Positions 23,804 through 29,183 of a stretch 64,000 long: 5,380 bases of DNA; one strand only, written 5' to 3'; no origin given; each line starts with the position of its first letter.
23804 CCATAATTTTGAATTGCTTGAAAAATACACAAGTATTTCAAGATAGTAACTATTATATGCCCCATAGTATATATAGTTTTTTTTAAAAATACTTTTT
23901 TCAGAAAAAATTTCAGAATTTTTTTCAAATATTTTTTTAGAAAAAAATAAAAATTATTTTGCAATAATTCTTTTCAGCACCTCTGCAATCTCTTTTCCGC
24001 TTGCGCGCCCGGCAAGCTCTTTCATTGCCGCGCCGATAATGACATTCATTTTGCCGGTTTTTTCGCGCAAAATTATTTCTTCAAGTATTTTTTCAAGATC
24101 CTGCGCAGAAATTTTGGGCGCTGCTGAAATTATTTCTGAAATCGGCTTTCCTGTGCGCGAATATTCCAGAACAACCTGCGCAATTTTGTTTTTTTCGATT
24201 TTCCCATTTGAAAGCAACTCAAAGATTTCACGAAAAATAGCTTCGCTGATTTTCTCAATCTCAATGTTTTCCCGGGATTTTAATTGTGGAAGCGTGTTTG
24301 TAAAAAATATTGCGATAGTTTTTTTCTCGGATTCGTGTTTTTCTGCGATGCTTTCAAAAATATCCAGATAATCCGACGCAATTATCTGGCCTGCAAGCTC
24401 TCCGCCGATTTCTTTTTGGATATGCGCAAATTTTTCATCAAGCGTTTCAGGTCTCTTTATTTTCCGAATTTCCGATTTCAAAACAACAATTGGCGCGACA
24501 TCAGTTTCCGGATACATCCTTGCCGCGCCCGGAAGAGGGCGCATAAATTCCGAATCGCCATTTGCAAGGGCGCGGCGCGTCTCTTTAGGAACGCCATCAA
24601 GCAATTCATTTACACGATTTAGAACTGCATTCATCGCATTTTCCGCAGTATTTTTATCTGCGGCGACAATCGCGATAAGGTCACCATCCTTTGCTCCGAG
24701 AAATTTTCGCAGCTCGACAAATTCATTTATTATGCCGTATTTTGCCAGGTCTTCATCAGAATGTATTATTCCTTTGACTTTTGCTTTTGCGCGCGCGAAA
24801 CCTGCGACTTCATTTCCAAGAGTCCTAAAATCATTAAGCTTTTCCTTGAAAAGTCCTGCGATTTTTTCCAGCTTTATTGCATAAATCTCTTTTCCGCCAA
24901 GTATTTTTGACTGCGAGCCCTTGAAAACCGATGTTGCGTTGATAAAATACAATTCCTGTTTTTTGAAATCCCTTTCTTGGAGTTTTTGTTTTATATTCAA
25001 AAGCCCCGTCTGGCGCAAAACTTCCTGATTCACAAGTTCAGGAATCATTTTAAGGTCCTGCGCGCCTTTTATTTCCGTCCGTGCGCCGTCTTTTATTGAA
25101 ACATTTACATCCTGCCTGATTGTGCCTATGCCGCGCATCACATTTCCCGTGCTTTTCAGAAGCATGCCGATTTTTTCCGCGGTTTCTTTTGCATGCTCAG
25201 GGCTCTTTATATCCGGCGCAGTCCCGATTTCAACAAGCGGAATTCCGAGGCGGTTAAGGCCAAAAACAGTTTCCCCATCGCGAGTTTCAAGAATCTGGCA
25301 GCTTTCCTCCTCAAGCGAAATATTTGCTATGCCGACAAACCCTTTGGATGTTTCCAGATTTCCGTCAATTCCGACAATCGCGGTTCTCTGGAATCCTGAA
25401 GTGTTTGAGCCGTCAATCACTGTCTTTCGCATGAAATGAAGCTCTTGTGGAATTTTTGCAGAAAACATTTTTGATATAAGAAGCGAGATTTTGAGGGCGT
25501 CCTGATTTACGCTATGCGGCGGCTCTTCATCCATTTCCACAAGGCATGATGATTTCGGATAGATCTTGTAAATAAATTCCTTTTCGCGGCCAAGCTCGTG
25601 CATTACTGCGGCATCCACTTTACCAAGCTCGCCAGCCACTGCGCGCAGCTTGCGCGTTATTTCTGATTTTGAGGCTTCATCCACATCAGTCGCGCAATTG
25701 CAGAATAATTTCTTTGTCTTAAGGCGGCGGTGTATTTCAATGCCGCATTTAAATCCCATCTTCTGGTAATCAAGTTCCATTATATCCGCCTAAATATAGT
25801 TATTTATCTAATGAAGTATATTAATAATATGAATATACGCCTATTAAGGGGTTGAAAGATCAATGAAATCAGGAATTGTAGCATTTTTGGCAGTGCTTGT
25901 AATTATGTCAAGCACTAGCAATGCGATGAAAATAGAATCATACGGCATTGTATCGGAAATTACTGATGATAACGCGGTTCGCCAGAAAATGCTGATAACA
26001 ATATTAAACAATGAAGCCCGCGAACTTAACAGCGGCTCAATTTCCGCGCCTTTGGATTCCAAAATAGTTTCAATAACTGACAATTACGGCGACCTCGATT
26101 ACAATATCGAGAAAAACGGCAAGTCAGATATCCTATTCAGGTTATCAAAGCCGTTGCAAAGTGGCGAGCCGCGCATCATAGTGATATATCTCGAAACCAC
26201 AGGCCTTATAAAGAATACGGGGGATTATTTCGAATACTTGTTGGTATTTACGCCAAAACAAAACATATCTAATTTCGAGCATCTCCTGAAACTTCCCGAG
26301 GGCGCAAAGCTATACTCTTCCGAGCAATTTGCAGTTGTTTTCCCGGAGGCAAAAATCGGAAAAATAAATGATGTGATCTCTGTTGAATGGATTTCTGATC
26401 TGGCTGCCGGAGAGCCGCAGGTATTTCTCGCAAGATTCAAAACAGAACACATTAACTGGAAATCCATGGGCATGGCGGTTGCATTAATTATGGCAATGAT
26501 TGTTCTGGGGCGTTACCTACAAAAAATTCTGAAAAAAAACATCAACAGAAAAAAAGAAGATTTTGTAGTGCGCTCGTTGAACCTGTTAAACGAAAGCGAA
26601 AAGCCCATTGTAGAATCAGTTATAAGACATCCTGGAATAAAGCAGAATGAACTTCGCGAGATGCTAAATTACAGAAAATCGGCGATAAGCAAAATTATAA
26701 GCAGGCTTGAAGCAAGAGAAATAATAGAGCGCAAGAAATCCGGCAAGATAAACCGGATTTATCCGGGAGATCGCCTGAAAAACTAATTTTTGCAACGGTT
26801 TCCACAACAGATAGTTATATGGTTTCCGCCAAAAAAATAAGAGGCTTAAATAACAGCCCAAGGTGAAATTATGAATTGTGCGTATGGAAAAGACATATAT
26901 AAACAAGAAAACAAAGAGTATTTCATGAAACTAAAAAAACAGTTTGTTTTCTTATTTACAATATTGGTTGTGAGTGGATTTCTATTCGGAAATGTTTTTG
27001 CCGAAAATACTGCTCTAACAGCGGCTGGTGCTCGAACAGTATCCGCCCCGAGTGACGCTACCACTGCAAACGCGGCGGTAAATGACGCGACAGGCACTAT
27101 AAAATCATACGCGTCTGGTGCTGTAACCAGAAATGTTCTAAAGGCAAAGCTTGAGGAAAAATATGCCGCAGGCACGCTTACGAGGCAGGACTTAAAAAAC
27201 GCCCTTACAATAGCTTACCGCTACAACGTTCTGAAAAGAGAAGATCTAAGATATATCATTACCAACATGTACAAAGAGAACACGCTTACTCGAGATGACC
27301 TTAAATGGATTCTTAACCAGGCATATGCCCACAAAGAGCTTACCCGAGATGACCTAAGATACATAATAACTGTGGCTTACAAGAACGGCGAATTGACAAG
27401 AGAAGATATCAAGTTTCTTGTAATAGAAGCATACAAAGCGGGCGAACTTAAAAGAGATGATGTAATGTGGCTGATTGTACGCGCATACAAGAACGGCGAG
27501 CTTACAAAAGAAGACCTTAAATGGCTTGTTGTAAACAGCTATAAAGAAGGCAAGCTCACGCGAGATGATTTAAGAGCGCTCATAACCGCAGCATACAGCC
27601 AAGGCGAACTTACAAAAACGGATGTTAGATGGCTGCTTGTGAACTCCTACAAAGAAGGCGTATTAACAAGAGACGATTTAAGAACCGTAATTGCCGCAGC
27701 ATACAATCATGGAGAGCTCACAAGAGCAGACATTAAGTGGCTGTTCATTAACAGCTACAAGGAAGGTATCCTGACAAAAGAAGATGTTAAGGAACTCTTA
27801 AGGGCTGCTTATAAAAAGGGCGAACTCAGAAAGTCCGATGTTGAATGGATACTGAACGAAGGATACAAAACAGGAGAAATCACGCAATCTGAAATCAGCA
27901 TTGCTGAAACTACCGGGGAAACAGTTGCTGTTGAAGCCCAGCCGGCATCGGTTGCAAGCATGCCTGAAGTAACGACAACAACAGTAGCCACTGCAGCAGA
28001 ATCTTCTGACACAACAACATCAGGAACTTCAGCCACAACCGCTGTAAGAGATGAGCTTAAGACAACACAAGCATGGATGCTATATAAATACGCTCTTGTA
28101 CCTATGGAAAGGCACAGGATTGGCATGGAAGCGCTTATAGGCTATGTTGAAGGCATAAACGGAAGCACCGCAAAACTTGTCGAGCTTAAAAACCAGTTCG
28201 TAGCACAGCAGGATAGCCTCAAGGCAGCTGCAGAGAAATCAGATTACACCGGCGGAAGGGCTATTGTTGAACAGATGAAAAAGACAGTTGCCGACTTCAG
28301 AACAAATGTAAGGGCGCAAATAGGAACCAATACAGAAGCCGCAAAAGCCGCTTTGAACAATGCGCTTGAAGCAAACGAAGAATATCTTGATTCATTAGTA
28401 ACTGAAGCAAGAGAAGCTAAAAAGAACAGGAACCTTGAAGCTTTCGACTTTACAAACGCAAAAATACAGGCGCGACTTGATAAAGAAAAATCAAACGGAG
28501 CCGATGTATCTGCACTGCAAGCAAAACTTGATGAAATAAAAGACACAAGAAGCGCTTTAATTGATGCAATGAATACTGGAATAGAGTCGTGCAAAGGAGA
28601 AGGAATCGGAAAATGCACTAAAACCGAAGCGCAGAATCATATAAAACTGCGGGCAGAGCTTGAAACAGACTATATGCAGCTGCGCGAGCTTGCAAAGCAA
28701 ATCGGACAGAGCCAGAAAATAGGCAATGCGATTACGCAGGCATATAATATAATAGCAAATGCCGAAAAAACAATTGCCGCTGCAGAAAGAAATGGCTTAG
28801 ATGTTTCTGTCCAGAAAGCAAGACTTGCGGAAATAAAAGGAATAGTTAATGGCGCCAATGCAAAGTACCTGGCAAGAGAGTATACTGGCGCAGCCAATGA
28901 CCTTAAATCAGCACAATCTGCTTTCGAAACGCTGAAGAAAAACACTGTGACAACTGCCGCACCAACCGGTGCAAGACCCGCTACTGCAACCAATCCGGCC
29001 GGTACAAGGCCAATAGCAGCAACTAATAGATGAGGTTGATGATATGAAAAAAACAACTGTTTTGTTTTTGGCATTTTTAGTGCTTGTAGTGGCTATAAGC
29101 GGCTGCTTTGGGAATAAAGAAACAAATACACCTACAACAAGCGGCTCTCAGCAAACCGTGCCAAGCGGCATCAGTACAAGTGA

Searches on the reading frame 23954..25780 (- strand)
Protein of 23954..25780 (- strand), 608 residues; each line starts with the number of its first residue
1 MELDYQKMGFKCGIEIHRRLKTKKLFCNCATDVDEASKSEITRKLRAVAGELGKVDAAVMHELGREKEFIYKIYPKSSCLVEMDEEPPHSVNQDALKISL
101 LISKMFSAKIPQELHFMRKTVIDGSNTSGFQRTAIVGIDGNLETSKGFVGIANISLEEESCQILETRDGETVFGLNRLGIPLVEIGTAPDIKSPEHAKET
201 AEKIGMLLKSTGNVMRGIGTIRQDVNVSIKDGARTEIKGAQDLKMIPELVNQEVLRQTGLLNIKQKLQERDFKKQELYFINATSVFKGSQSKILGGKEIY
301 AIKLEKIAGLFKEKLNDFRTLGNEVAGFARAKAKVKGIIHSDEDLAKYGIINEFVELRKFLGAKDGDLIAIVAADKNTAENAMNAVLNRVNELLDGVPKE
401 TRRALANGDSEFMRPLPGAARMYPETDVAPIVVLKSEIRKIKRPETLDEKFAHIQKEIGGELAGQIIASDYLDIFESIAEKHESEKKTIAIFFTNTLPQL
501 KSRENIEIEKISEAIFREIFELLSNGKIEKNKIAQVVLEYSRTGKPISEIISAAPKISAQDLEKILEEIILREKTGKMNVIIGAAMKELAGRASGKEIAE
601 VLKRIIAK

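Call 9: search_protein_families(library=pfam, proteins=[window:23954-25780:-], max_evalue=0.001)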
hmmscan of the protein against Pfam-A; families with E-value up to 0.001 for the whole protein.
window:23954-25780:- (608 aa): 3 families
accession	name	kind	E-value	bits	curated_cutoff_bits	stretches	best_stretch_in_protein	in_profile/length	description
PF02934.20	GatB_N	-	7.6e-55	186.5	23.4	1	11-436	2-274/277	GatB/GatE catalytic domain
PF02637.23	GatB_Yqey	-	5.7e-14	52.7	27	1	473-605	1-147/148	GatB domain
PF02938.19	GAD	-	8.7e-09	35.9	23.4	1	295-383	7-95/95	GAD domain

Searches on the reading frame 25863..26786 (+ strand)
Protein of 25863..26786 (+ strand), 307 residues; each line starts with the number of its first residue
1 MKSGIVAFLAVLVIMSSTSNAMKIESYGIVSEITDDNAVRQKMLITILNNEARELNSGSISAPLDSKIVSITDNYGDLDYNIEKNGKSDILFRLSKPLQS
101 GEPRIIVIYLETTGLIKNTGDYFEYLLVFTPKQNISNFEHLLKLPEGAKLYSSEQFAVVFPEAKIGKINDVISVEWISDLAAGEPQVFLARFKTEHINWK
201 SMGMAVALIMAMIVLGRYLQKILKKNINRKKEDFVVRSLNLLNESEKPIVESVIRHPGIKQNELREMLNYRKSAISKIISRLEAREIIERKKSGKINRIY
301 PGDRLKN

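Call 9: search_protein_families(library=pfam, proteins=[window:25863-26786:+], max_evalue=0.001)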
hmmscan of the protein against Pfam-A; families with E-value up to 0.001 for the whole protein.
window:25863-26786:+ (307 aa): 4 families
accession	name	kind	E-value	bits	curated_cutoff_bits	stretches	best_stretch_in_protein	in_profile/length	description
PF12802.13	MarR_2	-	9.5e-08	32.5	27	1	248-294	9-56/61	MarR family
PF24034.1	DUF7343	-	4.2e-07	30.1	27.6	1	249-299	8-59/62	Domain of unknown function (DUF7343)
PF01047.28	MarR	-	6.3e-07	29.6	24.6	1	249-293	8-52/59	MarR family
PF13412.12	HTH_24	-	0.00018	21.4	21.9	1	243-289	2-48/48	Winged helix-turn-helix DNA-binding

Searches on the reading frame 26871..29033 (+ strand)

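Call 9: search_protein_families(library=pfam, proteins=[window:26871-29033:+], max_evalue=0.001)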
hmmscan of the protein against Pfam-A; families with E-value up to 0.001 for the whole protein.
window:26871-29033:+ (720 aa): 5 families
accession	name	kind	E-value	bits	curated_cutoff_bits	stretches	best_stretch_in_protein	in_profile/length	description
PF13833.12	EF-hand_8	-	7.8e-06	26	28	0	227-256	3-31/54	EF-hand domain pair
PF02885.22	Glycos_trans_3N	-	3.4e-05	23.9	26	0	202-246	4-47/63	Glycosyl transferase family, helical bundle domain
PF01595.25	CNNM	-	5.6e-05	23.3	28.4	0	220-249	146-179/181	Cyclin M transmembrane N-terminal domain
PF23875.1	DUF7229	-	7.2e-05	23.3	27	0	300-328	56-84/90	Domain of unknown function (DUF7229)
PF06648.16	AcMNPV_Ac75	-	0.00018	21.9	24.4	0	129-177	41-88/122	Autographa californica nuclear polyhedrosis virus (AcMNPV), Ac75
